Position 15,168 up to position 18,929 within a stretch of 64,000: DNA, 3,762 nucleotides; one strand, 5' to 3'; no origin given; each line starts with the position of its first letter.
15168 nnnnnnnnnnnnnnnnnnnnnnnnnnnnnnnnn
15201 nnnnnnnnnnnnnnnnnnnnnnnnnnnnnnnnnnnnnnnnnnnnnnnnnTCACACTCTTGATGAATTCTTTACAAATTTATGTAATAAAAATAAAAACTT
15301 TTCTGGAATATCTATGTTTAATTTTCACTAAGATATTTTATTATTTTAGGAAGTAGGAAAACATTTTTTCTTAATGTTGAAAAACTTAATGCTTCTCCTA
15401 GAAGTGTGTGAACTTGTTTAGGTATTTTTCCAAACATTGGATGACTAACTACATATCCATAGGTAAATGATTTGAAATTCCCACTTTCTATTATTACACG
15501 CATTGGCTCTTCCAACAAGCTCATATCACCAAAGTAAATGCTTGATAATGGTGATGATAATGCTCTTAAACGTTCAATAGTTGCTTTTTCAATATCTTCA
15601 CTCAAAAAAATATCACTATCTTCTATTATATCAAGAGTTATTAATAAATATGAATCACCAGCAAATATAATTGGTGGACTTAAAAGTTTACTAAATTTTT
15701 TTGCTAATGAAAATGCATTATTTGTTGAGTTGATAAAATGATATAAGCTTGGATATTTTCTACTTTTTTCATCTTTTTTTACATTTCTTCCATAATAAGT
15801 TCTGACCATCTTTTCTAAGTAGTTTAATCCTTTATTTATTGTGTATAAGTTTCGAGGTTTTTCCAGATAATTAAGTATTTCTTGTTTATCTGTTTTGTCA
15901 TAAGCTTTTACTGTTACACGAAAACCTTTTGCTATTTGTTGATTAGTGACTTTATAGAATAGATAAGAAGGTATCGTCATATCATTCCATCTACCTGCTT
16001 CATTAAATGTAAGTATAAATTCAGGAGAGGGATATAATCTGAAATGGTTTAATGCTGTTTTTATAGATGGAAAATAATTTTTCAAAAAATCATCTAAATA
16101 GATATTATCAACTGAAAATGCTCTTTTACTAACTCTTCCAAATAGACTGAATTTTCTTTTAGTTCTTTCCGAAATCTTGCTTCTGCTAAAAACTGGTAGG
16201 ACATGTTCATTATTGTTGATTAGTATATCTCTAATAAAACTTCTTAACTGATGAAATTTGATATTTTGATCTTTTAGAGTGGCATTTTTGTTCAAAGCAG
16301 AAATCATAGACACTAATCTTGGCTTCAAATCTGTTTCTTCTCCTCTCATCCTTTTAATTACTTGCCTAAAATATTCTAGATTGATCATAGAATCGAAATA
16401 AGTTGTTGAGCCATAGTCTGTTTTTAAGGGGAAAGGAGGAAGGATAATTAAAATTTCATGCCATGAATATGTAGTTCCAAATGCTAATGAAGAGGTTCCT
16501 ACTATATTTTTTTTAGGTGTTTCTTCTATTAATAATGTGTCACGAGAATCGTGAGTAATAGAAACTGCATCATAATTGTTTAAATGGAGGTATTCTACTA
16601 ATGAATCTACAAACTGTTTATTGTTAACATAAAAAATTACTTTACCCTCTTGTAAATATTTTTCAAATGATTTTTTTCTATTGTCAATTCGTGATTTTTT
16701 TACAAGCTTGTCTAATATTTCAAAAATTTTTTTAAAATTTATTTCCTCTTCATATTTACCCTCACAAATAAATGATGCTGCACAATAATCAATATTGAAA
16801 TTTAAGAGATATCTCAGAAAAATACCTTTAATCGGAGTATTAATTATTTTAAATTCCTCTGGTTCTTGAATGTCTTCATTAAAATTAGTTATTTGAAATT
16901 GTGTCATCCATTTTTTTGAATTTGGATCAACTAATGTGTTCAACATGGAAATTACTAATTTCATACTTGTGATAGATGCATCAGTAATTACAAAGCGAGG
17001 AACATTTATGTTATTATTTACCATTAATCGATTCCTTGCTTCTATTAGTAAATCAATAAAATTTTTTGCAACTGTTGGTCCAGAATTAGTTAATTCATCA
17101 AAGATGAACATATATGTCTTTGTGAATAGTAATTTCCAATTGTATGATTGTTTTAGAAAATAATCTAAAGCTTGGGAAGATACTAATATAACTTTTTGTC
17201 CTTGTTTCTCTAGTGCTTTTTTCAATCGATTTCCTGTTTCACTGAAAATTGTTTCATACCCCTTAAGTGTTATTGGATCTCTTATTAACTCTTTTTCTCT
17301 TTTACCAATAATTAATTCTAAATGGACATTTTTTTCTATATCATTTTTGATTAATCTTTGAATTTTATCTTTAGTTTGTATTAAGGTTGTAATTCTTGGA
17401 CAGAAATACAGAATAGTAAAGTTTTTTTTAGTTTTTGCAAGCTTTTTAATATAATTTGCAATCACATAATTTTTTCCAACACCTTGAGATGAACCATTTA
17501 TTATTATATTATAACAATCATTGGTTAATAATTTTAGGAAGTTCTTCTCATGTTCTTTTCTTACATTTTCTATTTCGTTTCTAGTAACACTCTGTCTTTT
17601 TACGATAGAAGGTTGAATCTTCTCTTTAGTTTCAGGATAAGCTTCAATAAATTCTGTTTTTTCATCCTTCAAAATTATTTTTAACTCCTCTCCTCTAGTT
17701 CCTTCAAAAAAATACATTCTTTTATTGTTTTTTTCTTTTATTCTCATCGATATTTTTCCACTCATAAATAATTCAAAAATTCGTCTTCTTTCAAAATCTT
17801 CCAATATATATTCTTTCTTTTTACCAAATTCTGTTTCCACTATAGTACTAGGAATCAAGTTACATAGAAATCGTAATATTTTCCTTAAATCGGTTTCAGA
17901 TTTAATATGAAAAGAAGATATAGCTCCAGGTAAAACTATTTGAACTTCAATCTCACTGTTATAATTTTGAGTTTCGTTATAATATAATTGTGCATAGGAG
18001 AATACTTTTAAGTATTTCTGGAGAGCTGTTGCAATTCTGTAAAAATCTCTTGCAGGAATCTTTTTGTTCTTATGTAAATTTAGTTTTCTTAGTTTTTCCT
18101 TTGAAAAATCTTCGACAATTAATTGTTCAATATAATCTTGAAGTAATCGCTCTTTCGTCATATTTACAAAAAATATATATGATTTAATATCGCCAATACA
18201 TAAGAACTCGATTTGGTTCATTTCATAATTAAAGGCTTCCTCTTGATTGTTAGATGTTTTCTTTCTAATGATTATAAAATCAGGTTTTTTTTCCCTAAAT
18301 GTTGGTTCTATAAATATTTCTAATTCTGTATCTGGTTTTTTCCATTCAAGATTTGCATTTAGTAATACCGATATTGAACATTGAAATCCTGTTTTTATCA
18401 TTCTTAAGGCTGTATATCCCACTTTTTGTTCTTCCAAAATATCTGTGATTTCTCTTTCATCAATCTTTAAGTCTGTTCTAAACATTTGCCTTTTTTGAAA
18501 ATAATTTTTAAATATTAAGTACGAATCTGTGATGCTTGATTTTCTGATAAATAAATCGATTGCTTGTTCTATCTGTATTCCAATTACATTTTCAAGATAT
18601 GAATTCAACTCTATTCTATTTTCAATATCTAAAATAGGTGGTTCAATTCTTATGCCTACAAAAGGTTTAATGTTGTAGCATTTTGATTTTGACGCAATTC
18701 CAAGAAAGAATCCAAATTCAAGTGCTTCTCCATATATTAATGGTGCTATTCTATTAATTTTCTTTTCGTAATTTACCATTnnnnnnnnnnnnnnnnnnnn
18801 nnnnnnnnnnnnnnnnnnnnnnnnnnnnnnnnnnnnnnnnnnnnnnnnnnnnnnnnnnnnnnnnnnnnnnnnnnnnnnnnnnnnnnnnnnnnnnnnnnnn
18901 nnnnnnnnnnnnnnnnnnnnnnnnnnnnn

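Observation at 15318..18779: Gene B architecture: putative nuclease fold plus a non-canonical P-loop NTPase in one 1153-aa protein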

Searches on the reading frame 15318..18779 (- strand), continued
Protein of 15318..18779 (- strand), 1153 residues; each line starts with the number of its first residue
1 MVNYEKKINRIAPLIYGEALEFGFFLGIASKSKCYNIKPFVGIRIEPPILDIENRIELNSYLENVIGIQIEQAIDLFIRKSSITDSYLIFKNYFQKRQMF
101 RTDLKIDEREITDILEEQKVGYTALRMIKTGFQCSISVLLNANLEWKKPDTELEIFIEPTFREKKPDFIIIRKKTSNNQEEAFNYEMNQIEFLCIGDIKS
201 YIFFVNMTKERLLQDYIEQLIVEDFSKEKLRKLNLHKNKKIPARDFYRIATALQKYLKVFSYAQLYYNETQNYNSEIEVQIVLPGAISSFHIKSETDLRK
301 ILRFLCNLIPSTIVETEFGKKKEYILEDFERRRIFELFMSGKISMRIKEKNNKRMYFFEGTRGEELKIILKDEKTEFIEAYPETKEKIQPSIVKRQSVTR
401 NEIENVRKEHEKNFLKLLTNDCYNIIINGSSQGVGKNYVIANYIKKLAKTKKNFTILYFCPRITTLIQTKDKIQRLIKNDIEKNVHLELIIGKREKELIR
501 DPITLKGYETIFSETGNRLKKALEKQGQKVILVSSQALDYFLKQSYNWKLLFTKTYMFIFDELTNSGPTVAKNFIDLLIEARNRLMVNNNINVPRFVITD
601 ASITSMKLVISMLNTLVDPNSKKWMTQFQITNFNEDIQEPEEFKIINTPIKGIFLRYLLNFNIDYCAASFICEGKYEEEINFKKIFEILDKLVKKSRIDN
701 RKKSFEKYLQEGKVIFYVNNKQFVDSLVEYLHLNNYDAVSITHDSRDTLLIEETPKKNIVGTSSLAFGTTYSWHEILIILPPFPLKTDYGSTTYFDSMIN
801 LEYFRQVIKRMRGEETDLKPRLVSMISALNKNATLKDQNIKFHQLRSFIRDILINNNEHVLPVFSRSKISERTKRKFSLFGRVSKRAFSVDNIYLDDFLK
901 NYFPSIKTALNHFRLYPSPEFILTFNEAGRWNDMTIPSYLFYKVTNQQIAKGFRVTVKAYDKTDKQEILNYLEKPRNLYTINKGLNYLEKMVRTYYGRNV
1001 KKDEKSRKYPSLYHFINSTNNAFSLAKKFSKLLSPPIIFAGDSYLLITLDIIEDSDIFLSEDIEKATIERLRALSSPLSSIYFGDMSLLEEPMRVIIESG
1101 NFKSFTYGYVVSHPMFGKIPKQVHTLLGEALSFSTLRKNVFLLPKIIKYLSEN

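Call 126: search_protein_families(library=ncbifam, alignment_id=A3, max_evalue=1)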
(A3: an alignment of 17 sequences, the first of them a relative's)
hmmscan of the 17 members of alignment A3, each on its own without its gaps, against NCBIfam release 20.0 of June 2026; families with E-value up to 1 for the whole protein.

A. member 1, P0001 (1153 aa): 0 families

B. families by the number of members that match (of 17 scanned): 15 families
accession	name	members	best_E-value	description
TIGR03158.1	cas3_cyano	2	0.0037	type I-D CRISPR-associated helicase Cas3'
TIGR01970.1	DEAH_box_HrpB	1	0.0086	ATP-dependent helicase HrpB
NF008152.0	PRK10904.1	1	0.014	adenine-specific DNA-methyltransferase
TIGR01001.2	MetA_succinyl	1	0.018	homoserine O-succinyltransferase MetA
NF040959.1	MamA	1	0.02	magnetosome protein MamA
TIGR00707.1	argD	1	0.029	acetylornithine/succinylornithine family transaminase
NF007850.1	PRK10559.1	1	0.029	p-hydroxybenzoic acid efflux pump subunit AaeA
TIGR00064.1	ftsY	1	0.069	signal recognition particle-docking protein FtsY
NF003092.0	PRK04017.1-3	1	0.075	hypothetical protein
TIGR00305.1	TIGR00305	1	0.078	putative toxin-antitoxin system toxin component, PIN family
TIGR03796.1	NHLM_micro_ABC1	1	0.09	NHLP family bacteriocin export ABC transporter peptidase/permease/ATPase subunit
NF005975.0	PRK08063.1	1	0.18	enoyl-[acyl-carrier-protein] reductase FabL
NF041062.1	DpdE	1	0.18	protein DpdE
NF002985.0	PRK03715.1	1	0.21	acetylornithine transaminase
TIGR01450.1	recC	1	0.38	exodeoxyribonuclease V subunit gamma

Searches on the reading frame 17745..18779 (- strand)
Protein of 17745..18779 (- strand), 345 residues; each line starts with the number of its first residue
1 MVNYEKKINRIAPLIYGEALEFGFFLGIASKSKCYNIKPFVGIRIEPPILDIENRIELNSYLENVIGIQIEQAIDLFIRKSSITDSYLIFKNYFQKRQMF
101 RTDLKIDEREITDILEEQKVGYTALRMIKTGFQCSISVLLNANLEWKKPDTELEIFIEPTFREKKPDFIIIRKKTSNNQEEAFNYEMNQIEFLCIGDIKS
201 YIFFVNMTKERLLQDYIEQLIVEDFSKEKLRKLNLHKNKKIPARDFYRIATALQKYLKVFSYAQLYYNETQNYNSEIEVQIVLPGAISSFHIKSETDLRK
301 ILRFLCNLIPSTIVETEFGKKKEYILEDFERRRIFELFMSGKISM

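Call 84: predict_structure(alignment_id=A6)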
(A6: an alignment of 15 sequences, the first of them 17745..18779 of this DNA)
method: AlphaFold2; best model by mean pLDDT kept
length: 345 residues; sequences in the alignment: 15
mean_pLDDT: 80.9   pTM: 0.84
mean pLDDT of the five models: 80.9, 80.7, 79.7, 78.9, 77.3
residues with pLDDT >= 90: 144; 70-90: 138; 50-70: 28; < 50: 35
segments of 3 or more residues with pLDDT < 50: 204-237
pLDDT, mean of each block of 10 residues (from residue 1): 70 88 97 96 87 92 93 91 80 83 68 77 87 95 93 95 92 72 74 93 46 34 37 52 81 88 90 81 84 90 84 87 91 91 65
secondary structure, 60 per line:
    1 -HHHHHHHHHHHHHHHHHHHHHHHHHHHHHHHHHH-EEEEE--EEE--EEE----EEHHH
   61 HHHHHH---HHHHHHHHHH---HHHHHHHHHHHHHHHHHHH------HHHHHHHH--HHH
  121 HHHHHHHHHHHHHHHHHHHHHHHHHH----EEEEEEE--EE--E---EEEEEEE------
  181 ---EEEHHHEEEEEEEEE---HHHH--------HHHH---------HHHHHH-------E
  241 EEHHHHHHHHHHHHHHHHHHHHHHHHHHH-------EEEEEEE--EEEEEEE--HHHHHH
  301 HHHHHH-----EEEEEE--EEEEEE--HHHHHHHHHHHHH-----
elements in order: H2-35 E37-41 E44-46 E49-51 H58-66 H70-79 H83-101 H108-115 H118-146 E151-157 E168-174 E184-186 E190-198 H202-205 H214-217 H227-232 E240-242 H243-269 E277-283 E286-292 H295-306 E312-317 E320-325 H328-340

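Call 96: fold_search(model_id=the predicted structure, library=pdb)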
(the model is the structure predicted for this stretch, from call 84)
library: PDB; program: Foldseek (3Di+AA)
matches with E <= 10: 124; with E <= 0.001: 0
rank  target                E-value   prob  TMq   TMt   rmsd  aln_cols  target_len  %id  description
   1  4ic1_A                1.9e-01  0.13  0.13  0.18  14.8       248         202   13  Crystal structure of SSO0001 (released 2013-01-16)
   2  4ic1_G                2.1e-01  0.25  0.18  0.26  11.2       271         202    9  Crystal structure of SSO0001 (released 2013-01-16)
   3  4ic1_D                2.6e-01  0.14  0.14  0.18  11.6       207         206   12  Crystal structure of SSO0001 (released 2013-01-16)
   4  4ic1_B                3.3e-01  0.11  0.14  0.19  14.3       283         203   12  Crystal structure of SSO0001 (released 2013-01-16)
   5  7rto_B                8.4e-01  0.04  0.12  0.12  24.8       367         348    8  Cryo-EM structure of bluetongue virus capsid protein VP5 at low endosomal pH intermediate state 2 (released 2021-11-03)
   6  5xns_A                1.1e+00  0.04  0.12  0.11  24.8       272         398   12  Crystal structure of the Smc head domain with an extended coiled coil bound to the C-terminal domain of ScpA derived f (released 2017-08-02)
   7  5xei                  1.1e+00  0.02  0.10  0.08  45.9       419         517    9  Crystal structure of the Smc head domain with a coiled coil and joint derived from Pyrococcus yayanosii (released 2017-06-07)
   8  8p0w_J                1.4e+00  0.08  0.13  0.20  19.9       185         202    5  Structure of the human Commander complex COMMD ring (released 2024-03-20)
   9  7esz_C                1.5e+00  0.08  0.14  0.08  15.2       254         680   11  Crystal structure of the complex formed by Wolbachia cytoplasmic incompatibility factors CinA and CinB with Mn2+ from  (released 2021-11-10)
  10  5trc_A                1.5e+00  0.04  0.12  0.10  18.9       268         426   11  Crystal structure of phosphorylated AC3-AC5 domains of yeast acetyl-CoA carboxylase (released 2016-12-07)
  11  2fkc_A                1.8e+00  0.08  0.16  0.19  14.1       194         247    8  Crystal Form I of Pre-Reactive Complex of Restriction Endonuclease HinP1I with Cognate DNA and Calcium Ion (released 2006-02-21)
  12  1ynm                  1.9e+00  0.06  0.17  0.23  16.4       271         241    8  Crystal structure of restriction endonuclease HinP1I (released 2005-05-03)
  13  5zyu_A                2.2e+00  0.08  0.19  0.26  15.7       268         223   10  The crystal structure of humanMGME1 with single strand DNA2 (released 2018-09-19)
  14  9iab_A                2.3e+00  0.06  0.18  0.22  15.2       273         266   11  Structure of the Argonaute-associated Cas4 family protein 1 (ACE1) from Chroococcidiopsis thermalis (CtACE1) (released 2025-04-23)
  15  7n9l                  2.3e+00  0.06  0.10  0.12  20.4       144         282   12  KirBac3.1 C71S C262S (released 2021-12-29)
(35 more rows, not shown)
